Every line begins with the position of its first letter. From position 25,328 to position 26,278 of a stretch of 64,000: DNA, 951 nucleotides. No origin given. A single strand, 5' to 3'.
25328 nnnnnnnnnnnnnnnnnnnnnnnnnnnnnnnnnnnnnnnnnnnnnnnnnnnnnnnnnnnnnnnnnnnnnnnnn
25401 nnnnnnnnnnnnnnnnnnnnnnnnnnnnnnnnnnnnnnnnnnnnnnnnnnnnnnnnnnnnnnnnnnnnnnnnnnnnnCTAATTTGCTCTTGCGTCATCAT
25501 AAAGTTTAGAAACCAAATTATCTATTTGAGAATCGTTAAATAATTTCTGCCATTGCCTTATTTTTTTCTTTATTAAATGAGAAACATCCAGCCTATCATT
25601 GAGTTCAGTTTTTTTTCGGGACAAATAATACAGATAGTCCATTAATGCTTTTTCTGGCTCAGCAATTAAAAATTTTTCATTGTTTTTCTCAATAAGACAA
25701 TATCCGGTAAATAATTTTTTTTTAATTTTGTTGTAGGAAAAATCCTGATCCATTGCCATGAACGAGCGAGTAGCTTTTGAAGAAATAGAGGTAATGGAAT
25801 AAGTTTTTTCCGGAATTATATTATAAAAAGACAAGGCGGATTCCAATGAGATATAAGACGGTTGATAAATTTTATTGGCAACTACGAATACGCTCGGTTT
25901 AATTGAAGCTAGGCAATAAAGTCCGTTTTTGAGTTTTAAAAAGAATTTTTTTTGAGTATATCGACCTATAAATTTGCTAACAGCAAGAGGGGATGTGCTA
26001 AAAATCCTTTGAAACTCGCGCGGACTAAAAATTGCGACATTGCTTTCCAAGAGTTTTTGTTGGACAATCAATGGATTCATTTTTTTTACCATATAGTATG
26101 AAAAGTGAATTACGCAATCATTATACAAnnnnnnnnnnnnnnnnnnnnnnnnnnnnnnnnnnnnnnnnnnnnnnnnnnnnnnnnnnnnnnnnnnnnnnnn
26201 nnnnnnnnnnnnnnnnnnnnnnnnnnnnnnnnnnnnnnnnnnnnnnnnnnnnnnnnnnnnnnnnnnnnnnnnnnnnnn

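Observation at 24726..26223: AbiE pair #1 bracketed by ~34-bp direct repeats and driven by a perfect consensus promoter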

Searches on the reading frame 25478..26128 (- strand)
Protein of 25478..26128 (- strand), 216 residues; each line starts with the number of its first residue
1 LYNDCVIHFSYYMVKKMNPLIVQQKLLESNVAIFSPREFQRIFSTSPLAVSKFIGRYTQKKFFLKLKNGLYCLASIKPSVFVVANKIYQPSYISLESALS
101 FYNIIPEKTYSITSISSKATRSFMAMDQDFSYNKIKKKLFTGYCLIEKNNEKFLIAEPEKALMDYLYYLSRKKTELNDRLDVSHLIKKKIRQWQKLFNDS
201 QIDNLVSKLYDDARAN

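Call 9: search_protein_families(library=pfam, proteins=[window:25478-26128:-], max_evalue=0.01)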
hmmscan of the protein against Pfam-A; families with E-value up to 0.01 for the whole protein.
window:25478-26128:- (216 aa): 0 families

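Call 19: search_protein_families(library=ncbifam, proteins=[window:25478-26128:-], max_evalue=1)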
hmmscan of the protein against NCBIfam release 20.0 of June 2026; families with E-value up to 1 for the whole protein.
window:25478-26128:- (216 aa): 1 family
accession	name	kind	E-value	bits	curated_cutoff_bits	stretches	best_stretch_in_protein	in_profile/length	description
NF047376.1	TAA_AbiEi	equivalog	2.6e-07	30.5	150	1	24-164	11-160/172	type IV toxin-antitoxin system AbiEi family antitoxin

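Call 20: search_protein_families(library=padloc, proteins=[window:25478-26128:-], max_evalue=0.1)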
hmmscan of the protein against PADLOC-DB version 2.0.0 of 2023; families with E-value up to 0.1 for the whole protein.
window:25478-26128:- (216 aa): 17 families
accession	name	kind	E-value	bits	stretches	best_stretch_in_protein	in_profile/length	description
PDLC02241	AbiEi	-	2.6e-42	142.9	1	40-209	18-194/199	AbiEi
PDLC02272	AbiEi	-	2.4e-38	130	1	39-207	18-192/200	AbiEi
PDLC02230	AbiEi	-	1.2e-33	114.4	1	54-203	23-168/192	AbiEi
PDLC02267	AbiEi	-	4e-20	70.3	1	24-167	11-153/252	AbiEi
PDLC02240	AbiEi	-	2.1e-18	64.7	1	24-181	6-179/216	AbiEi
PDLC02255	AbiEi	-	3.8e-17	60.5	1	26-210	8-184/186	AbiEi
PDLC02274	AbiEi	-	1.6e-13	48.9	1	32-187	16-185/217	AbiEi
PDLC02269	AbiEi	-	2.6e-11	41.3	1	31-168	10-146/251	AbiEi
PDLC02287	AbiEi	-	1.4e-09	35.9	1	31-169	10-147/253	AbiEi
PDLC02232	AbiEi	-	1.1e-08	33.2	1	26-164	13-158/177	AbiEi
PDLC02225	AbiEi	-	2e-07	29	1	52-171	33-150/198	AbiEi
PDLC02271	AbiEi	-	9e-07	26.3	1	26-167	16-167/263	AbiEi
PDLC02275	AbiEi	-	4.2e-06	24.9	1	51-197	25-166/184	AbiEi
PDLC02276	AbiEi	-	0.00027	18.5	1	79-166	70-157/270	AbiEi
PDLC02265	AbiEi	-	0.0011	16.7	1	53-168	31-150/198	AbiEi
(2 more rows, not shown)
